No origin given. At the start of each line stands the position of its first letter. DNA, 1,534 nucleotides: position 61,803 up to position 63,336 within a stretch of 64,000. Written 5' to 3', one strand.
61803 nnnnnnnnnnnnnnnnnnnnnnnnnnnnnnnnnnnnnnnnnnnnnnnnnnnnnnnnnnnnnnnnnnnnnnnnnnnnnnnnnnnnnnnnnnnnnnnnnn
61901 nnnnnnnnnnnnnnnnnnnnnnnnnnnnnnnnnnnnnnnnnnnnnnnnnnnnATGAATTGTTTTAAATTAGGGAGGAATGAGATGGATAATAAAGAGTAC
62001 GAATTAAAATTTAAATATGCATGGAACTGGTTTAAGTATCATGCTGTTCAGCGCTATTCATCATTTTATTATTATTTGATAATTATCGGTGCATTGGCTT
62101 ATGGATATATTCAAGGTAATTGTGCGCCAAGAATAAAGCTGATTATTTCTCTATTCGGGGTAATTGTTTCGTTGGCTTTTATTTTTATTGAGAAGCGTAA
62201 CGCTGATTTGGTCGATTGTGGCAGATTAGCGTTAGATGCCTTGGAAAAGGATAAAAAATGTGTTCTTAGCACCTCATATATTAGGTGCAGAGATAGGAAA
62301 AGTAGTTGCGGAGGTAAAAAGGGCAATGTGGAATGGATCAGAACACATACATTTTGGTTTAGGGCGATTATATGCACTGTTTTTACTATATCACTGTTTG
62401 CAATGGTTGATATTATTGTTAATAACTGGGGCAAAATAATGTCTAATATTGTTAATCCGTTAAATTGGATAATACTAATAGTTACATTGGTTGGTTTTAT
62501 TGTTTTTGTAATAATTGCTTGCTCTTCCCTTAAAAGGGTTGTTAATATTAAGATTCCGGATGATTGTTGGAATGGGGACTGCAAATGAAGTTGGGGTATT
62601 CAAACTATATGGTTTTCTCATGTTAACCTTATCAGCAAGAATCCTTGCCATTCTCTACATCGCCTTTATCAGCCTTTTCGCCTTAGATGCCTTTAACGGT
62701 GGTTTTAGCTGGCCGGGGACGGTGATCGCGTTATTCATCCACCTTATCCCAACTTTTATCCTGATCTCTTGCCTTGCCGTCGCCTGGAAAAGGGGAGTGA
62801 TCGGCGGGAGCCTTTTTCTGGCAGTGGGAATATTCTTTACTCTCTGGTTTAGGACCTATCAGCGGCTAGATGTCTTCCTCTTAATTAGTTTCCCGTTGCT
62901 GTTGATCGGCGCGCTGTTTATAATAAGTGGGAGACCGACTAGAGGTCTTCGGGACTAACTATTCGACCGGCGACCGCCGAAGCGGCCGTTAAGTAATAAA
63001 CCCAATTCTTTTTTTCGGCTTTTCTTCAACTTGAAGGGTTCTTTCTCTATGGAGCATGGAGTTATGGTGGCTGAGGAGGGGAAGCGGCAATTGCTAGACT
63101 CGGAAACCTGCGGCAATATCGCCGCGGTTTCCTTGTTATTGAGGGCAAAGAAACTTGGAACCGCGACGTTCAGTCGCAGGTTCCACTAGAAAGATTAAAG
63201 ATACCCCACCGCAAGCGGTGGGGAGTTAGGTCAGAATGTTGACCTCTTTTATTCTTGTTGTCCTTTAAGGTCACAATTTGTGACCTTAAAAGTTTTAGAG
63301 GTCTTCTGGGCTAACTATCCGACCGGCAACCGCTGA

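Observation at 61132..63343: AT-rich islet (deoC plus two membrane proteins) bracketed by a repeated palindromic element and a duplicated leuC 3' end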

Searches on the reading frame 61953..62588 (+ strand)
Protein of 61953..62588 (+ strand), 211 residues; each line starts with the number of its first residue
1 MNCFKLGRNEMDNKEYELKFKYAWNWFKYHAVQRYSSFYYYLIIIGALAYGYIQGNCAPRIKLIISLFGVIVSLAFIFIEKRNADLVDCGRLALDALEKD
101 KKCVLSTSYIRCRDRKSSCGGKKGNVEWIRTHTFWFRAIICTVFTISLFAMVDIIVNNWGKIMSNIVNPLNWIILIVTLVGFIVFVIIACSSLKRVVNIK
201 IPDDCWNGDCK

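Call 6: search_protein_families(library=pfam, proteins=[window:61953-62588:+], max_evalue=0.01)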
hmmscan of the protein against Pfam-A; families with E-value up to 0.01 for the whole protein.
window:61953-62588:+ (211 aa): 0 families

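Call 35: search_protein_families(library=pfam, proteins=[window:61983-62588:+], max_evalue=0.01)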
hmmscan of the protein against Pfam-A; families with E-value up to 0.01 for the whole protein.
window:61983-62588:+ (201 aa): 0 families

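Call 36: search_protein_families(library=ncbifam, proteins=[window:61983-62588:+], max_evalue=0.01)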
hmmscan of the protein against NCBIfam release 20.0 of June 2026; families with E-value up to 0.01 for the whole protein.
window:61983-62588:+ (201 aa): 0 families

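Call 39: search_protein_families(library=padloc, proteins=[window:61983-62588:+], max_evalue=0.01)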
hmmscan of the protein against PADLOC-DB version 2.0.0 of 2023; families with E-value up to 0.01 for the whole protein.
window:61983-62588:+ (201 aa): 0 families

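Call 53: search_protein_representatives(protein=window:61983-62585:+)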
Query: 201 residues. Proteins with E-value up to 0.001 (for the whole library): 800; up to 1e-10: 165; up to 1e-30: 1. The best 150 are listed.
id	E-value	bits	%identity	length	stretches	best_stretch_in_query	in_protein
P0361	2.9e-54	200.1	55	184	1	9-194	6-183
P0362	1.2e-28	116.5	45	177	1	3-144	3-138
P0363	1.3e-25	106.6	48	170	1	1-142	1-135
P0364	2.1e-25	105.9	45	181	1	2-143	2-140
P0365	1.4e-24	103.2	47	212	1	4-176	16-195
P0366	1.9e-23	99.5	44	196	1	5-179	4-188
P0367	2.4e-23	99.2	37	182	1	1-167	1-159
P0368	6.6e-23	97.7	43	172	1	2-130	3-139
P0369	8.9e-21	90.8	42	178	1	2-142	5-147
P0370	2.8e-20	89.1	40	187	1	9-181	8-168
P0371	4.9e-20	88.3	39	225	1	1-144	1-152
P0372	5.6e-20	88.1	43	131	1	5-134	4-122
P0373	1.0e-19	87.3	40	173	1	6-167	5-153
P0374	2.1e-19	86.3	34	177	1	9-170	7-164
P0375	4.5e-19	85.2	43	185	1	7-141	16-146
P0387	1.3e-17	80.5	49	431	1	5-90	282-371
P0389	2.0e-17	79.8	51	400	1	9-90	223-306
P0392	3.6e-17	79.0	42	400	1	3-143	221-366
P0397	1.0e-16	77.5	39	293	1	7-135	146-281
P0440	7.8e-14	68.1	38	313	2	50-131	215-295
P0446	1.1e-13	67.5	41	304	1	6-130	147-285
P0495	1.5e-11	60.7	33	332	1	8-144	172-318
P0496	1.5e-11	60.6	43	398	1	7-89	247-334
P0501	2.3e-11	60.0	42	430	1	7-97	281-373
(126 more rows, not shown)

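Call 54: search_protein_families(library=pfam, proteins=[P0387, P0389, P0392, P0397, P0446, P0496, P0501, P0495, P0440, P0361], max_evalue=0.001)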
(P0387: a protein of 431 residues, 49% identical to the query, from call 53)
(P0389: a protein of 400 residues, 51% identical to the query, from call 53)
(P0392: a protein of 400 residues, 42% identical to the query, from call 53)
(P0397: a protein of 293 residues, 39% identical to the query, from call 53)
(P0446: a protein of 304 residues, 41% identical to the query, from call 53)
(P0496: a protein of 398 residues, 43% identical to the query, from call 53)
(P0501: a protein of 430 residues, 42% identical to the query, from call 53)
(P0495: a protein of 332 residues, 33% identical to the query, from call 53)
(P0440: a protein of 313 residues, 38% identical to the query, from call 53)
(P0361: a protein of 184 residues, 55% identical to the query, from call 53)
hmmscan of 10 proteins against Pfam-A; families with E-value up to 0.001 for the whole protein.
P0387 (431 aa): 2 families
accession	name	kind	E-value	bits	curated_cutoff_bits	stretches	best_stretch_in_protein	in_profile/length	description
PF01791.15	DeoC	-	1.1e-17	64.8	23.8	1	62-247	8-208/229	DeoC/LacD family aldolase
PF24838.2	8xMP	-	2.3e-08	34.4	30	1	287-426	4-135/136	Octameric membrane protein family (8xMP)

P0389 (400 aa): 1 family
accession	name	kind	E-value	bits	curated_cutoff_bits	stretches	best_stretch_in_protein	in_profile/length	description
PF01791.15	DeoC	-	4.3e-12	46.6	23.8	1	8-183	7-197/229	DeoC/LacD family aldolase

P0392 (400 aa): 2 families
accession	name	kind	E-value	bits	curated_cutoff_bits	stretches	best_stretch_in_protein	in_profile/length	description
PF01791.15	DeoC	-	1.5e-20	74.3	23.8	1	8-205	6-212/229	DeoC/LacD family aldolase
PF04131.20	NanE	-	7.7e-06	25.7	27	1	91-216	66-177/192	Putative N-acetylmannosamine-6-phosphate epimerase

P0397 (293 aa): 1 family
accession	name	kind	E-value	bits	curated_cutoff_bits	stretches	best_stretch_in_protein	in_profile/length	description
PF24838.2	8xMP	-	1.2e-09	38.5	30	1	151-291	6-135/136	Octameric membrane protein family (8xMP)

P0446 (304 aa): 2 families
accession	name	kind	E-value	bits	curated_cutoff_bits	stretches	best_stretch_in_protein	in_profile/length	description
PF24838.2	8xMP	-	4.1e-07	30.3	30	1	154-247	7-95/136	Octameric membrane protein family (8xMP)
PF09838.14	DUF2065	-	7.6e-05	23.1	24.3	0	12-55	6-49/56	Uncharacterized protein conserved in bacteria (DUF2065)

P0496 (398 aa): 3 families
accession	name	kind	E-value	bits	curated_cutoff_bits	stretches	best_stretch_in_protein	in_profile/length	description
PF01791.15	DeoC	-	2.1e-17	64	23.8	1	14-213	3-219/229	DeoC/LacD family aldolase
PF24838.2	8xMP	-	1.1e-07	32.2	30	1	249-380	3-124/136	Octameric membrane protein family (8xMP)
PF06197.19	DUF998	-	0.00095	19.3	30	1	262-312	36-86/184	Protein of unknown function (DUF998)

P0501 (430 aa): 2 families
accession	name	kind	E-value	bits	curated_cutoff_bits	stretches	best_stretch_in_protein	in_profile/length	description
PF01791.15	DeoC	-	4.1e-09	36.8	23.8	1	48-252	2-207/229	DeoC/LacD family aldolase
PF24838.2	8xMP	-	5.4e-05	23.5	30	1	284-365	4-89/136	Octameric membrane protein family (8xMP)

P0495 (332 aa): 1 family
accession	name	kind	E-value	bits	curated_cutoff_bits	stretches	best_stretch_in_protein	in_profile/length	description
PF24838.2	8xMP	-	1.8e-05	25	30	1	174-257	4-91/136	Octameric membrane protein family (8xMP)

P0440 (313 aa): 2 families
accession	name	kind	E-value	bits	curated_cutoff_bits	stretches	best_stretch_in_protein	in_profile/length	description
PF24838.2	8xMP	-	3.3e-05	24.2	30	1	156-262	5-99/136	Octameric membrane protein family (8xMP)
PF09838.14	DUF2065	-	0.00096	19.6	24.3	0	171-196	3-28/56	Uncharacterized protein conserved in bacteria (DUF2065)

P0361 (184 aa): 1 family
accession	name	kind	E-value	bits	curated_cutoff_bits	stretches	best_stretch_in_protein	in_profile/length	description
PF24838.2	8xMP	-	4.3e-05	23.8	30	1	5-129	2-133/136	Octameric membrane protein family (8xMP)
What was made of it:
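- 61983..62588 (+): 201-aa multi-pass membrane protein of the 8xMP family (PF24838), the conserved partner of deoC, AT-rich. Homologues pass PF24838, and DeoC-8xMP fusion proteins exist (calls 53, 54).
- P0389 and P0392 show the DeoC domain in Pfam and match the window's membrane protein over their C-terminal part in call 53 (calls 53, 54).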

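Call 56: search_solved_structures(query=window:61983-62585:+, max_evalue=10)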
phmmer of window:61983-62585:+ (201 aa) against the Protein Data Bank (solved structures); distinct sequences matched with E-value up to 10: 3.
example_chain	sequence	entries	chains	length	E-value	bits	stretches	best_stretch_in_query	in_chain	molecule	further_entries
7rdr_A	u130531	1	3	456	0.042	16.6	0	44-94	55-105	Circular tendon repeat protein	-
7kcm_C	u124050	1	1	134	0.49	13.1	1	72-117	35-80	Succinate dehydrogenase [ubiquinone] iron-sulfur subunit, mitochondrial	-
7kcl_C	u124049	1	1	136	0.51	13.1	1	72-117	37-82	Succinate dehydrogenase [ubiquinone] iron-sulfur subunit, mitochondrial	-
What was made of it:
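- Tried and rejected: PDB sequence search (call 56).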

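Call 57: search_solved_structures(query=P0387, max_evalue=0.01)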
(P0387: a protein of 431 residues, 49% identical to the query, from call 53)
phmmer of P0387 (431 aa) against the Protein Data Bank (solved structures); distinct sequences matched with E-value up to 0.01: 39.
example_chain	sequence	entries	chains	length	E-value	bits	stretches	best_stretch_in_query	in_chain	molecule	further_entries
8qps_A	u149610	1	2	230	1.9e-67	231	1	55-267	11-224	Deoxyribose-phosphate aldolase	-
3r12_A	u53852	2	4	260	4.2e-65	223.3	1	57-267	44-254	Deoxyribose-phosphate aldolase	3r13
5dbu_A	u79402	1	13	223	2.1e-63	217.7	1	56-270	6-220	Deoxyribose-phosphate aldolase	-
6d33_A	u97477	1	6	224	2.2e-61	211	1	56-268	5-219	Deoxyribose-phosphate aldolase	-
6msw_A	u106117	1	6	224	2e-60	207.9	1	56-268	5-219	Deoxyribose-phosphate aldolase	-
5dbt_A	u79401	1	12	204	1.2e-58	202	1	56-254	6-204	Deoxyribose-phosphate aldolase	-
3ngj_A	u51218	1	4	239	9.4e-56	192.5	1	55-266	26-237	Deoxyribose-phosphate aldolase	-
4xbs_A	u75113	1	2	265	1.4e-54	188.6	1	53-267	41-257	Deoxyribose-phosphate aldolase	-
5h91_A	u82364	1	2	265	2.6e-54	187.7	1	53-267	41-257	Deoxyribose-phosphate aldolase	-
4xbk_A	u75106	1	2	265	5e-54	186.8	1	53-267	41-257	Deoxyribose-phosphate aldolase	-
1j2w_A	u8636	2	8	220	1.5e-45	158.9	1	56-267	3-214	Aldolase protein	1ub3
3oa3_A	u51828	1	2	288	2e-44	155.2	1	55-267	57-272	aldolase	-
1mzh_A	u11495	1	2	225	1.2e-41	146.1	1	58-264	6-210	Deoxyribose-phosphate aldolase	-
3ndo_A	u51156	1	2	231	3.7e-39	137.8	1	55-266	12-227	Deoxyribose-phosphate aldolase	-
3ng3_A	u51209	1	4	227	1.2e-37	132.8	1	55-266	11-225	Deoxyribose-phosphate aldolase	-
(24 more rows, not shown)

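Call 72: search_dna_similar(query=window:61983-62585:+, collection=plasmids, mode=protein, max_evalue=0.001, max_rows=12)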
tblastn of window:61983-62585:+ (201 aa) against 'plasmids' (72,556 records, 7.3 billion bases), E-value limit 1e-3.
No match.

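Call 73: search_dna_similar(query=window:61983-62585:+, collection=phages, mode=protein, max_evalue=0.001, max_rows=12)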
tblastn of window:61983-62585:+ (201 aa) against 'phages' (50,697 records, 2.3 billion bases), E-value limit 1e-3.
No match.
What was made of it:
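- Tried and rejected: Phage and plasmid tblastn (calls 72, 73).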

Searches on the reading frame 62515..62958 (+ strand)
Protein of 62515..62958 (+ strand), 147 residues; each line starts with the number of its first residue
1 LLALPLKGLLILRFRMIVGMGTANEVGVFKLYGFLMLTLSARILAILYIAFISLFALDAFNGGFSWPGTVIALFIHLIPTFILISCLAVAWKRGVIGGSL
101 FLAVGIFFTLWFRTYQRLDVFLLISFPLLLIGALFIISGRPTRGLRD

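Call 6: search_protein_families(library=pfam, proteins=[window:62515-62958:+], max_evalue=0.01)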
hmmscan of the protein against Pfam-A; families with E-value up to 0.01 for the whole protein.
window:62515-62958:+ (147 aa): 1 family
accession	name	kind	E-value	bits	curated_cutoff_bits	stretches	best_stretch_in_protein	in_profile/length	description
PF24709.1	DUF7670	-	2.5e-23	83.1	29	1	40-142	11-113/118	Domain of unknown function (DUF7670)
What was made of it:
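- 62620..62958 (+): DUF7670 small membrane protein, ancestral to the locus. Its last 6 codons plus stop are antisense leuC-tail sequence. PF24709, E = 2.5e-23 (call 6).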

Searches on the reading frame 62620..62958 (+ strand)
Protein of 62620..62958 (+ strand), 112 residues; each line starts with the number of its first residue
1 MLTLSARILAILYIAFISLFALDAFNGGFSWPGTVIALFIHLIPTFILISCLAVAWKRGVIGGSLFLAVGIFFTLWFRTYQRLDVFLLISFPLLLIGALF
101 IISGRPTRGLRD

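Call 36: search_protein_families(library=ncbifam, proteins=[window:62620-62958:+], max_evalue=0.01)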
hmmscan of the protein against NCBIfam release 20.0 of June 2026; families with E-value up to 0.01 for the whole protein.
window:62620-62958:+ (112 aa): 0 families

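Call 39: search_protein_families(library=padloc, proteins=[window:62620-62958:+], max_evalue=0.01)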
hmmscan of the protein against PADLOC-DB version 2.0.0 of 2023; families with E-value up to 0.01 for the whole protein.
window:62620-62958:+ (112 aa): 0 families

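Call 46: find_homologous_proteins(query=window:62620-62955:+, max_evalue=0.00001)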
Query window:62620-62955:+ (112 aa): 161 proteins with E <= 0.00001 among 215 candidates; the best 120 are listed.
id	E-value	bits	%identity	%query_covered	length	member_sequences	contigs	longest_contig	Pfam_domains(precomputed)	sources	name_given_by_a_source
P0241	3.0e-62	226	100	100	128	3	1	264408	PF24709.2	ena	-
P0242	7.1e-48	180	90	88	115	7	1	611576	PF24709.2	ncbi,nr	ncbi:hypothetical protein A2346_05065 [candidate division WOR-1 bacterium RIFOXYB12_FULL_52_16]|nr:M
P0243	6.2e-47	177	83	94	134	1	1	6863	PF24709.2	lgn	-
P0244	3.7e-46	174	79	96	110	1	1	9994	PF24709.2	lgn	-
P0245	1.4e-45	172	79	97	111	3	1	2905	PF24709.2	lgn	-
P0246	8.5e-41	157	72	97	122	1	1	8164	PF24709.2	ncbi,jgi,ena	ncbi:MAG: hypothetical protein WCT39_01895 [Candidatus Margulisiibacteriota bacterium]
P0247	4.1e-38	148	70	96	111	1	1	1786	PF24709.2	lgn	-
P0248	4.3e-37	145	70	94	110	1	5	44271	PF24709.2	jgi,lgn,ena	-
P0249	4.2e-34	135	67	100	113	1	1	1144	PF24709.2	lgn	-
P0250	1.1e-33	134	61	100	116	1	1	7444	PF24709.2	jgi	-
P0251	1.8e-32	130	64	96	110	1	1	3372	PF24709.2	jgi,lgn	jgi:hypothetical protein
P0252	3.4e-27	113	60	94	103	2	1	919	PF24709.2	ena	-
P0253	3.9e-24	103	55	88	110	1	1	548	PF24709.2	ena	-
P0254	2.2e-21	94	55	90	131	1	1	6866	PF24709.2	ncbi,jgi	-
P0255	2.7e-21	94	51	93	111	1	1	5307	PF24709.2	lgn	-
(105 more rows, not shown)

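Call 49: find_encoding_contigs(protein=P0243, flank=7000, max_places=3)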
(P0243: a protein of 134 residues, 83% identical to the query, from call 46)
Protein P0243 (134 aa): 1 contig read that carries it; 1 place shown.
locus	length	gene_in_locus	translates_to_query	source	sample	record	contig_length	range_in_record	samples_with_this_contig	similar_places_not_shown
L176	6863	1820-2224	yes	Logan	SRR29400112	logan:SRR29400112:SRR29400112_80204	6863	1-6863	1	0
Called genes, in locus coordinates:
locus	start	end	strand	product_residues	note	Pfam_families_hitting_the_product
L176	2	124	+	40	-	?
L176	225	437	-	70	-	-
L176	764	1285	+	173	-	PF01791:DeoC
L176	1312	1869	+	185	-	-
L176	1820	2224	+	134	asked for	PF24709:DUF7670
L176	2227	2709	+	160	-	PF20603:Bact_hydrolase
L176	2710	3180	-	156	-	-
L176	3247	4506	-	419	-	PF00330:Aconitase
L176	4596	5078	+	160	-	-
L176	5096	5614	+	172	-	PF02481:DNA_processg_A (faint), PF18306:LDcluster4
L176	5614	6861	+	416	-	?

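Call 71: find_encoding_contigs(protein=window:62620-62958:+, flank=10000, max_places=5)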
Protein window:62620-62958:+ (112 aa): no gene with exactly this product is on record in the collection.

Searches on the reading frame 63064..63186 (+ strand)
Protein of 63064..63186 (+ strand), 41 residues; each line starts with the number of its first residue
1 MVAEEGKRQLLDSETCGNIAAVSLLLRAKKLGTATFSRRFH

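Call 69: list_cluster_members(proteins=[P0241, window:63064-63186:+, P0121, L001:12053-13309:-, window:61983-62585:+])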
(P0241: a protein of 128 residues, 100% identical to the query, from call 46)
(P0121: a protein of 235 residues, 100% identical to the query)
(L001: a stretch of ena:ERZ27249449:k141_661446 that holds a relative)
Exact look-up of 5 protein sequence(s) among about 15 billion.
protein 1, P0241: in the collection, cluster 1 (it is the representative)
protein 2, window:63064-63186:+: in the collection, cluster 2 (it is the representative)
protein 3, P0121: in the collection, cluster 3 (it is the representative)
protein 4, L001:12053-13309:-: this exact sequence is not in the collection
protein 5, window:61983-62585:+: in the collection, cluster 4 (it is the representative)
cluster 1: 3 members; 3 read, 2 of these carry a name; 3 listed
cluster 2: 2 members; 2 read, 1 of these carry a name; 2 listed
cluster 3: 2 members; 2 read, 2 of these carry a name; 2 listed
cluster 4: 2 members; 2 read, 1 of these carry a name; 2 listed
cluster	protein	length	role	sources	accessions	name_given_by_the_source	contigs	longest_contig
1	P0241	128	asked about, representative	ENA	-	-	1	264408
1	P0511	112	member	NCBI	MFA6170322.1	MAG: hypothetical protein WC772_06095 [Candidatus Margulisiibacteriota bacterium]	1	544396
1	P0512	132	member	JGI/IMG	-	hypothetical protein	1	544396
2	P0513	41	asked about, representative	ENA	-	-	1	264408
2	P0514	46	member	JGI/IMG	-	hypothetical protein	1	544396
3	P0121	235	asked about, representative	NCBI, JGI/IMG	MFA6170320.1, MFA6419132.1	MAG: deoxyribose-phosphate aldolase [Candidatus Margulisiibacteriota bacterium]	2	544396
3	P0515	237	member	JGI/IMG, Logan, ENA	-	deoxyribose-phosphate aldolase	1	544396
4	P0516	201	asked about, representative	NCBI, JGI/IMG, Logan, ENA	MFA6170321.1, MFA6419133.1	MAG: hypothetical protein WCW67_08395 [Candidatus Margulisiibacteriota bacterium] | hypothetical protein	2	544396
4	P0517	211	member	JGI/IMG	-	-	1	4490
